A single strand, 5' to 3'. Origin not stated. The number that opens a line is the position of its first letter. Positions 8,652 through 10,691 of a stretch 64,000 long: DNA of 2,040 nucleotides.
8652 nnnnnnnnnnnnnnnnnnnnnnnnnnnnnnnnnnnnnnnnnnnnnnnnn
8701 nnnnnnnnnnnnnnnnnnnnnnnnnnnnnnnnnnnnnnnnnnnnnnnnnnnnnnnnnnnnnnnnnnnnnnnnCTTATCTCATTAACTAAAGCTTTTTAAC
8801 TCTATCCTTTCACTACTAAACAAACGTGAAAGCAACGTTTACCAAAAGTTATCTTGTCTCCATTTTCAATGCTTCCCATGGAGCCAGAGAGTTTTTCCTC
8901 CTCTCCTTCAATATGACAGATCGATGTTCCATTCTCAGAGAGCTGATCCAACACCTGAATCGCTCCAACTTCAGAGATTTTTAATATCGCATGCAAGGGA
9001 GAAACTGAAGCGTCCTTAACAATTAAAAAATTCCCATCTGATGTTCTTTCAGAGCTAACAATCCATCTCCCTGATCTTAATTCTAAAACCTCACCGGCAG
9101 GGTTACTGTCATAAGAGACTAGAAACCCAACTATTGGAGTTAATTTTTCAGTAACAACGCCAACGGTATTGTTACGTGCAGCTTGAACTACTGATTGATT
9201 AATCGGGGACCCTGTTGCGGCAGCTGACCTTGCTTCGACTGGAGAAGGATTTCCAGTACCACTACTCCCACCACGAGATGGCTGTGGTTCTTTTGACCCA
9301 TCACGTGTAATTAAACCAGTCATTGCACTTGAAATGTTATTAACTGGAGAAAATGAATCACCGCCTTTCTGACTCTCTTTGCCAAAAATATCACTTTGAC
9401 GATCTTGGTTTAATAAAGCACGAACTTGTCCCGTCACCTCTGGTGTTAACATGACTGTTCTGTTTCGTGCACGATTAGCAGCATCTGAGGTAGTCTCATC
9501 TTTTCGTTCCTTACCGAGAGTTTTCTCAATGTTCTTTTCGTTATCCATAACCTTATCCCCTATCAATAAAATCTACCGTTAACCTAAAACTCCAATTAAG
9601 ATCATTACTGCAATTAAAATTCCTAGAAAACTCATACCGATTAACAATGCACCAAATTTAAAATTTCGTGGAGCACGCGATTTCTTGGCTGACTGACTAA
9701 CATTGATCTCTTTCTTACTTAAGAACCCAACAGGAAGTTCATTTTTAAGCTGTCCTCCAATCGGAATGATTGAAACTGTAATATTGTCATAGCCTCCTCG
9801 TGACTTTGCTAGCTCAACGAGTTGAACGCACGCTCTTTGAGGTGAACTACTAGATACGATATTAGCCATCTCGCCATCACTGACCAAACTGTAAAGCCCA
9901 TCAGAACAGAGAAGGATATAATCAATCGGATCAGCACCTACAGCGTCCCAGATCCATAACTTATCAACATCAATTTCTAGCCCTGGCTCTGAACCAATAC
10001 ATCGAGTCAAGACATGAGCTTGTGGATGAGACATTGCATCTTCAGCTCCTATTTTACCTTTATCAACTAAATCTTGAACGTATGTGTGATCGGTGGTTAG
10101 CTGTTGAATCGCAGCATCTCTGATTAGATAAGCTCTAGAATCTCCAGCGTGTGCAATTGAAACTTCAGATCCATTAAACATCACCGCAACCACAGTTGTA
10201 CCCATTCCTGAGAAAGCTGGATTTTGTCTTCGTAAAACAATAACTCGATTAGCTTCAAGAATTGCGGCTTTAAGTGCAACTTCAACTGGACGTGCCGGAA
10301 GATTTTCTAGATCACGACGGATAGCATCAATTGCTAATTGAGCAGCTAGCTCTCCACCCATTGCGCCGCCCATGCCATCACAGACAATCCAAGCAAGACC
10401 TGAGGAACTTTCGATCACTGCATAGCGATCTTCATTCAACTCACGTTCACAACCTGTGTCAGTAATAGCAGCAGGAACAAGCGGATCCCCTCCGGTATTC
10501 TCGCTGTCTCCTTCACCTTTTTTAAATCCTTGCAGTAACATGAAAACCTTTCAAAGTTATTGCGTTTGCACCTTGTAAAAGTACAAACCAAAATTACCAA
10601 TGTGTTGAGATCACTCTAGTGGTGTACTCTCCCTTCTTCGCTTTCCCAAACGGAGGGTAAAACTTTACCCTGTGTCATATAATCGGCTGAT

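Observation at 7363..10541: Ser/Thr phospho-signalling triad (PP2C - FHA - Hanks kinase) sits at the head of a Tad/Flp pilus gene string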

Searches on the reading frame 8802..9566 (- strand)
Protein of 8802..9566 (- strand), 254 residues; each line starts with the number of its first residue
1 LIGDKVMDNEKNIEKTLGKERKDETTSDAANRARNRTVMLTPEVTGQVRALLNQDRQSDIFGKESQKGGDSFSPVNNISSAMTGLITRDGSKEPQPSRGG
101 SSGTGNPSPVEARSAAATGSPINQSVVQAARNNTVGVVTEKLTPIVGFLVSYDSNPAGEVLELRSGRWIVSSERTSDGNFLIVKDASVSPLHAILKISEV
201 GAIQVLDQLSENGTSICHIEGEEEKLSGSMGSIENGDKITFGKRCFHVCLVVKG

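Call 4: search_protein_families(library=pfam, proteins=[window:8802-9566:-], max_evalue=0.01)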
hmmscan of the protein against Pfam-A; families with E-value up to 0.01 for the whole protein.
window:8802-9566:- (254 aa): 2 families
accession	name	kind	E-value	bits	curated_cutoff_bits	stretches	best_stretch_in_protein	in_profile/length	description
PF16697.10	Yop-YscD_cpl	-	1.9e-05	25.2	33.2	1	157-248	8-90/94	Inner membrane component of T3SS, cytoplasmic domain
PF00498.31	FHA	-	0.00034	21.4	20.7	1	181-242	11-67/67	FHA domain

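Call 34: find_related_loci(query=A1, collection=metagenome_contigs, flank=10000)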
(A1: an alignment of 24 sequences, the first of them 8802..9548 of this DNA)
Query A1 (248 aa) in metagenome_contigs; peptide patterns used: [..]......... (x = any residue, [..] = any of these).
58 stretches matched a pattern; 48 encode a relative of the query (tblastn E <= 1e-3); 48 distinct loci.
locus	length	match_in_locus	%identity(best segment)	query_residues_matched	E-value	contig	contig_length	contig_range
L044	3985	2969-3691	63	1-245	1e-95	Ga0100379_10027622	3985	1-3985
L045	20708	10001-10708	63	1-245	1e-93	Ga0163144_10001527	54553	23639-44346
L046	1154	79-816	50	8-245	1e-73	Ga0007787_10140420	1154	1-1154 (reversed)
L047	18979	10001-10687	51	1-245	8e-67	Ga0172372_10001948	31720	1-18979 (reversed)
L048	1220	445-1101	48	18-245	3e-61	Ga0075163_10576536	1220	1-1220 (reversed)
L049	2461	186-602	63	107-245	7e-54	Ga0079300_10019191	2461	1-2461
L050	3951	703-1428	45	2-247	4e-52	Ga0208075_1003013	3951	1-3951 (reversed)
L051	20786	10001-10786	44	1-246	5e-51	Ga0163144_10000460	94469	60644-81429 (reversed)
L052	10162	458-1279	39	10-248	1e-46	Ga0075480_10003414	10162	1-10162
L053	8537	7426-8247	39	10-248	1e-46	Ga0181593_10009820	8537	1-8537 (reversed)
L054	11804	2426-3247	39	10-248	1e-46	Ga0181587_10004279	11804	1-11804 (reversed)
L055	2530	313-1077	42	1-247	2e-46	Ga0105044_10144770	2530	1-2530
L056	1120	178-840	42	18-246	4e-47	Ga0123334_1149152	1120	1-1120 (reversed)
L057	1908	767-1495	41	8-247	4e-45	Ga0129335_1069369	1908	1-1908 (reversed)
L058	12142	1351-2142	38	17-245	8e-44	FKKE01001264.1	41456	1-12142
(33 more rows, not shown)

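Call 37: find_homologous_proteins(query=window:8802-9548:-, max_evalue=0.001)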
Query window:8802-9548:- (248 aa): 536 proteins with E <= 0.001 among 1214 candidates; the best 120 are listed.
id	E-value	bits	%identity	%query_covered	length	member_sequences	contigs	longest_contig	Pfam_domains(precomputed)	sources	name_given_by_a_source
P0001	2.4e-155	533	100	100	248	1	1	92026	-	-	-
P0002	8.4e-87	309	63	99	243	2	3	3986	-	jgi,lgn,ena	-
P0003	5.6e-85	303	63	99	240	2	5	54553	-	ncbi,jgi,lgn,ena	-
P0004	2.7e-81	291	62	99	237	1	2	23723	-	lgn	-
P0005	9.9e-63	230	52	100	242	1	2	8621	-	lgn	-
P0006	1.4e-59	220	50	99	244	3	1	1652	PF00498.32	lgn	-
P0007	1.7e-59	219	49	99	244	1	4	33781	PF00498.32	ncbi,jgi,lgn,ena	jgi:hypothetical protein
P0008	7.6e-59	217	48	96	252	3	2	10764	-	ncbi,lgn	-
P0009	4.8e-57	211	51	99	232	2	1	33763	-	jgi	jgi:hypothetical protein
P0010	2.2e-54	203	47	100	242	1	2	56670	-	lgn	-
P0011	5.9e-53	198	48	99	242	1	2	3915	PF00498.32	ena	-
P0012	6.8e-53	198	46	100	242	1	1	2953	-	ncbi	-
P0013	4.1e-50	189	46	94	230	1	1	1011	-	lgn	-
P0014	4.8e-50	189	48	92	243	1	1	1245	-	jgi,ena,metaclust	metaclust:\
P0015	1.4e-49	187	46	100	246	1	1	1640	PF00498.32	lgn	-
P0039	4.2e-47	179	48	90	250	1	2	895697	-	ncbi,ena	-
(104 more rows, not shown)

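Call 44: predict_structure(alignment_id=A2)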
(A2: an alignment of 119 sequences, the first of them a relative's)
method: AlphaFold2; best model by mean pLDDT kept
length: 248 residues; sequences in the alignment: 119
mean_pLDDT: 73.4   pTM: 0.53
mean pLDDT of the five models: 73.4, 72.4, 71.7, 71.5, 71.2
residues with pLDDT >= 90: 99; 70-90: 28; 50-70: 80; < 50: 41
segments of 3 or more residues with pLDDT < 50: 21-23, 25-29, 60-62, 70-79, 83-85, 106-108, 110-113
pLDDT, mean of each block of 10 residues (from residue 1): 62 56 47 62 68 53 48 45 50 56 52 64 60 82 95 94 91 92 94 95 92 97 96 97 90
secondary structure, 60 per line:
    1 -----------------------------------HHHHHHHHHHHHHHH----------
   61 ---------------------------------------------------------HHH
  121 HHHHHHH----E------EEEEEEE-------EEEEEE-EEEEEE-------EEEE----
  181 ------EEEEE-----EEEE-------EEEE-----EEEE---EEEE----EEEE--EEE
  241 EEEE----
elements in order: H36-50 H118-127 E139-145 E153-158 E160-165 E173-176 E187-191 E197-200 E208-211 E217-220 E224-227 E232-235 E238-244

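Call 47: fold_search(model_id=the predicted structure, library=pdb)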
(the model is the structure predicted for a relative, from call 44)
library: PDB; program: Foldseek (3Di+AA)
matches with E <= 10: 599; with E <= 0.001: 93
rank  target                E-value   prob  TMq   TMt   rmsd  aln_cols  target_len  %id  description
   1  3va4_B                2.1e-06  1.00  0.38  0.82   2.5       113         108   19  Crystal structure of the mammalian MDC1 FHA domain complexed with CHK2 pThr68 peptide (released 2012-02-01)
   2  8p5x_G                2.2e-06  1.00  0.36  0.80   4.4       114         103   24  Single particle cryo-EM structure of the complex between Corynebacterium glutamicum homohexameric 2-oxoglutarate dehyd (released 2023-08-16)
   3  3umz_A                2.5e-06  1.00  0.38  0.84   2.8       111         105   21  Crystal Structure of the human MDC1 FHA Domain (released 2012-01-25)
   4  3unn_A                2.5e-06  1.00  0.38  0.82   2.9       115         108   20  Monomeric structure of the human MDC1 FHA domain in complex with an MDC1 phospho-T4 peptide (released 2012-01-25)
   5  3un0_A                3.0e-06  1.00  0.39  0.83   2.7       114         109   20  Crystal Structure of MDC1 FHA Domain (released 2011-12-28)
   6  3gqs_B                3.0e-06  1.00  0.35  0.80   2.6       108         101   23  Crystal structure of the FHA domain of CT664 protein from Chlamydia trachomatis (released 2009-04-07)
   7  6i2p_E                3.1e-06  1.00  0.35  0.77   5.4       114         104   23  Crystal structure of the Mycobacterium tuberculosis PknB kinase domain (L33E mutant) in complex with its substrate Gar (released 2019-05-22)
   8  7rj3_C                3.7e-06  1.00  0.35  0.80   3.8       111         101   24  Crystal Structure of the Forkhead Associated (FHA) Domain of the Glycogen Accumulation Regulator (GarA) from Mycobacte (released 2021-07-28)
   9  2lc1_MODEL_1_A        3.9e-06  1.00  0.34  0.79   3.8       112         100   21  Rv0020c_FHA Structure (released 2011-11-02)
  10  3unm_B                4.4e-06  1.00  0.37  0.82   2.9       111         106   21  Crystal Structure of The Human MDC1 FHA Domain (released 2012-01-25)
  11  3uot_B                4.7e-06  1.00  0.38  0.84   2.6       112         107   20  Crystal Structure of MDC1 FHA Domain in Complex with a Phosphorylated Peptide from the MDC1 N-terminus (released 2011-12-28)
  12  7rj3_B                4.7e-06  1.00  0.36  0.79   4.7       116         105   23  Crystal Structure of the Forkhead Associated (FHA) Domain of the Glycogen Accumulation Regulator (GarA) from Mycobacte (released 2021-07-28)
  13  1uht_MODEL_1_A        4.7e-06  1.00  0.36  0.71   6.5       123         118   23  Solution Structure of The FHA Domain of Arabidopsis thaliana Hypothetical Protein (released 2004-01-10)
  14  6hc1_A                4.9e-06  1.00  0.35  0.79   3.2       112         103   20  Bdellovibrio bacteriovorus DgcB FHA in complex with phosphorylated N-terminal peptide (released 2019-08-28)
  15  6i2p_D                5.8e-06  1.00  0.35  0.72   5.3       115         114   24  Crystal structure of the Mycobacterium tuberculosis PknB kinase domain (L33E mutant) in complex with its substrate Gar (released 2019-05-22)
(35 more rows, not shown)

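Call 53: search_protein_families(library=ncbifam, proteins=[window:8802-9548:-], max_evalue=0.001)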
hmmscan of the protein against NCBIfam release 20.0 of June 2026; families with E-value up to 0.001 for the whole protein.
window:8802-9548:- (248 aa): 0 families

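Call 64: find_encoding_contigs(protein=P0039, flank=10000, max_places=2)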
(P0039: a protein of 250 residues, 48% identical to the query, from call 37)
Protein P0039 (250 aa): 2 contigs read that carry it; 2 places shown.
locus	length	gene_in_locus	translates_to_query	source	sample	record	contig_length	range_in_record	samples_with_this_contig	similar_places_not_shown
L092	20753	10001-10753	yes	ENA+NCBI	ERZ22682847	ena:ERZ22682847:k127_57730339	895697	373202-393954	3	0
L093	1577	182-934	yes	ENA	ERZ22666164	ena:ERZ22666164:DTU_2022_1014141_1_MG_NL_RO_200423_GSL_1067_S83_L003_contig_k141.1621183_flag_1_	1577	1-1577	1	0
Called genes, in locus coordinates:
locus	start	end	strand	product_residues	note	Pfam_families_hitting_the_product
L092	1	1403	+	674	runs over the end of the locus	PF07715:Plug, PF00593:TonB_dep_Rec_b-barrel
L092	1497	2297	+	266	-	-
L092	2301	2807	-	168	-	PF13577:SnoaL_4 (weak)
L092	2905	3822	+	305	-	PF00682:HMGL-like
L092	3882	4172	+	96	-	-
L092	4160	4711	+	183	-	-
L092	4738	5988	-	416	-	-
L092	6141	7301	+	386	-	PF07228:SpoIIE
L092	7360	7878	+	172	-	PF09990:DUF2231 (weak)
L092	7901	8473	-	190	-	PF01923:Cob_adeno_trans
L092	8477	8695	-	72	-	-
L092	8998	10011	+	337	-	PF13672:PP2C_2, PF00481:PP2C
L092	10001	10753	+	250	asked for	-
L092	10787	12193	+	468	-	PF00069:Pkinase, PF07714:PK_Tyr_Ser-Thr, PF03109:ABC1 (weak)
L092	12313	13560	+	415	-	PF01656:CbiA (faint), PF13614:AAA_31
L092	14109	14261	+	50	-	PF04964:Flp_Fap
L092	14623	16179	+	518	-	PF00437:T2SSE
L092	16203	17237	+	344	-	PF00482:T2SSF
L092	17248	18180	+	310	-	PF00482:T2SSF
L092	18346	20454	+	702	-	PF00771:FHIPEP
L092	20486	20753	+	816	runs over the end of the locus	PF00069:Pkinase, PF13646:HEAT_2 (faint)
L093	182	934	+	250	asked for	-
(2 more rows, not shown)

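Call 69: search_protein_representatives(alignment_id=A2)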
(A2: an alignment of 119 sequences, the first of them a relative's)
Query: 119 sequences, 234 profile positions. Proteins with E-value up to 0.001 (for the whole library): 1190; up to 1e-10: 711; up to 1e-30: 311. The best 150 are listed.
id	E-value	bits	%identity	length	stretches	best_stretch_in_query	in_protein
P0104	5.5e-91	321.1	-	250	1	1-233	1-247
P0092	2.5e-87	309.2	-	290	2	76-233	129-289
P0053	2.6e-87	309.1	-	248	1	1-230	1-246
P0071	8.2e-87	307.5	-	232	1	1-232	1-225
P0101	2.2e-86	306.0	-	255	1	1-232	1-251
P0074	1.2e-85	303.7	-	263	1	2-233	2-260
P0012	9.2e-85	300.8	-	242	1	1-231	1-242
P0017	5.4e-84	298.3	-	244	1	1-232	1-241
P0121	4.6e-83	295.2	-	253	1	1-233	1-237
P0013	6.9e-83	294.6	-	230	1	12-232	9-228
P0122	8.8e-83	294.3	-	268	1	1-232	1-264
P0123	3.0e-81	289.3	-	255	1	1-232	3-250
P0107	3.4e-81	289.1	-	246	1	1-232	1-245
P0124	5.6e-81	288.4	-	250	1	1-230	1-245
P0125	7.9e-81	287.9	-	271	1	1-231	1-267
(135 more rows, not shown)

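Call 75: search_protein_families(library=padloc, proteins=[window:8802-9548:-], max_evalue=0.001)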
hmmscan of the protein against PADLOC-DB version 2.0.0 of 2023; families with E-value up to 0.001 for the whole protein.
window:8802-9548:- (248 aa): 0 families

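Call 79: predict_structure(alignment_id=A3)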
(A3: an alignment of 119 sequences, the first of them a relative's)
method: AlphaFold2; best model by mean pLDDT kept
length: 215 residues; sequences in the alignment: 119
mean_pLDDT: 76.4   pTM: 0.58
mean pLDDT of the five models: 76.4, 75.6, 75.5, 75.0, 74.6
residues with pLDDT >= 90: 102; 70-90: 14; 50-70: 74; < 50: 25
segments of 3 or more residues with pLDDT < 50: 25-31, 81-89
pLDDT, mean of each block of 10 residues (from residue 1): 63 59 49 54 63 57 57 56 46 57 95 92 95 89 95 95 94 96 96 98 97 80
secondary structure, 60 per line:
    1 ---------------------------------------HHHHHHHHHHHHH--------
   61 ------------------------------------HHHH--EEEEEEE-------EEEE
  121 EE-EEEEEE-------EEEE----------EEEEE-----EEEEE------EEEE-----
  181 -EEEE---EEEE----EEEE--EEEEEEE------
elements in order: H40-52 H97-100 E103-109 E117-122 E124-129 E137-140 E151-155 E161-165 E172-175 E182-185 E189-192 E197-200 E203-209

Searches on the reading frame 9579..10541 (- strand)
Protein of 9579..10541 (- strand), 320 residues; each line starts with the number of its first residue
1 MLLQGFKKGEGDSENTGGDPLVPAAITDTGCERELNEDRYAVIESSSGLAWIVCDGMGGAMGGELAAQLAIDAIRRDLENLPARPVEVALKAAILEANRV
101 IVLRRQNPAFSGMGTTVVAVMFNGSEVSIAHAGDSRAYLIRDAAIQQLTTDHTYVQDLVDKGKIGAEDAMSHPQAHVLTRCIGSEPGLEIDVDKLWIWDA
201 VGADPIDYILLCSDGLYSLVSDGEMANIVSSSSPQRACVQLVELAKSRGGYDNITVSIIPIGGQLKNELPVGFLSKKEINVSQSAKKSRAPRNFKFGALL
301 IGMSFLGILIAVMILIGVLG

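Call 4: search_protein_families(library=pfam, proteins=[window:9579-10541:-], max_evalue=0.01)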
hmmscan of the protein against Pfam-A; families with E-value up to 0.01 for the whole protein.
window:9579-10541:- (320 aa): 3 families
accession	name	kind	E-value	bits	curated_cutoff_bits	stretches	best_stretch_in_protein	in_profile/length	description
PF00481.26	PP2C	-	2.4e-15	57.3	20.3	1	53-153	39-141/255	Protein phosphatase 2C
PF13672.11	PP2C_2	-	1.7e-12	47.8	24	1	34-224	10-182/209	Protein phosphatase 2C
PF07228.17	SpoIIE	-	0.0014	19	25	0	48-144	4-92/192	Stage II sporulation protein E (SpoIIE)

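Call 53: search_protein_families(library=ncbifam, proteins=[window:9579-10541:-], max_evalue=0.001)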
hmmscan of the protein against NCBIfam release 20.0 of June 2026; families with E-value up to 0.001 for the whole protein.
window:9579-10541:- (320 aa): 2 families
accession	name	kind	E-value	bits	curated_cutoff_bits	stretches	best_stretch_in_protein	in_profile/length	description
NF033484.1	Stp1_PP2C_phos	equivalog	8.7e-69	231.6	230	1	27-259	2-231/232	Stp1/IreP family PP2C-type Ser/Thr phosphatase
NF011149.0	PRK14559.1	equivalog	3.9e-34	118.4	374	1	24-259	375-629/642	serine/threonine phosphatase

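Call 75: search_protein_families(library=padloc, proteins=[window:9579-10541:-], max_evalue=0.001)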
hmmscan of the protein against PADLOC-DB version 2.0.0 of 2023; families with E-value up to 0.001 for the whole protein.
window:9579-10541:- (320 aa): 2 families
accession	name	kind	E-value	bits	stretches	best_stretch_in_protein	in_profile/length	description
PDLC04518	PDC-M21C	-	7.1e-10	36.5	1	26-194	8-170/243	-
PDLC04519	PDC-M21C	-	4.3e-05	21.2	1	29-183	10-155/224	-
